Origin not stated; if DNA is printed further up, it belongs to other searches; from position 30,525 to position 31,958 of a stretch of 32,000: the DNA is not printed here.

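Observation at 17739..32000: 14-kb island with six GT-C paralogues, an Alg5-like synthase, Wzx and a second GT2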

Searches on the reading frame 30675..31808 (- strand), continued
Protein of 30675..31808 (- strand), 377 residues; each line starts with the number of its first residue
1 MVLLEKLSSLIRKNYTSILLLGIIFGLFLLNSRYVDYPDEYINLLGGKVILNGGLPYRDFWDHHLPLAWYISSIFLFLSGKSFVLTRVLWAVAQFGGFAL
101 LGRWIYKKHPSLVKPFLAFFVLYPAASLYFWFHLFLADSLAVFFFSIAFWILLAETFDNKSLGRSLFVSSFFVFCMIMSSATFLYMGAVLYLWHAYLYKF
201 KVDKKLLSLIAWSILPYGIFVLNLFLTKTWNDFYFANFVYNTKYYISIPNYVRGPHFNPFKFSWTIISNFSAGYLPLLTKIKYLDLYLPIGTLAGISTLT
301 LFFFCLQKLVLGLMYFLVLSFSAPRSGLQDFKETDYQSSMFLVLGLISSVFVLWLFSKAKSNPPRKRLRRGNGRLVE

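Call 87: find_encoding_contigs(protein=P0020, flank=10000, max_places=1)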
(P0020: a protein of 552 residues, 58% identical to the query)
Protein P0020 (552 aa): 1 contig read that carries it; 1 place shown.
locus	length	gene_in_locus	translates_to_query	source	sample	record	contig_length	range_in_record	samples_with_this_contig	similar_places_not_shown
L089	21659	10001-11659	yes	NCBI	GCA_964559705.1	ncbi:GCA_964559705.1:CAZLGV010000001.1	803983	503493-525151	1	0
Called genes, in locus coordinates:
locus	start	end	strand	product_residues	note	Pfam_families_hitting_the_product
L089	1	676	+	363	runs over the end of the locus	PF00140:Sigma70_r1_2, PF04542:Sigma70_r2, PF04539:Sigma70_r3, PF04545:Sigma70_r4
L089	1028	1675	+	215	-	PF02517:Rce1-like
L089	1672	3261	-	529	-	PF13231:PMT_2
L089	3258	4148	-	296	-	PF00535:Glycos_transf_2, PF13641:Glyco_tranf_2_3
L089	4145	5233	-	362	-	PF00534:Glycos_transf_1, PF13692:Glyco_trans_1_4, PF13524:Glyco_trans_1_2 (weak)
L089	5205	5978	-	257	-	PF00535:Glycos_transf_2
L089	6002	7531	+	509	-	-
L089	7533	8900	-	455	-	-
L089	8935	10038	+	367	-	PF26314:MptA_B_family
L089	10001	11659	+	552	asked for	-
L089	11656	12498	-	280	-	PF00535:Glycos_transf_2, PF13641:Glyco_tranf_2_3 (weak), PF13632:Glyco_trans_2_3 (faint)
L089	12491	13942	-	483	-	PF01943:Polysacc_synt, PF13440:Polysacc_synt_3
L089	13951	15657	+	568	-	PF10131:PTPS_related (weak)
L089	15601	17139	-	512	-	PF13231:PMT_2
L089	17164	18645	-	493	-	PF13231:PMT_2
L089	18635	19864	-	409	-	PF13231:PMT_2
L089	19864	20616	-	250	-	PF00535:Glycos_transf_2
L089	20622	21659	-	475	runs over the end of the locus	PF13231:PMT_2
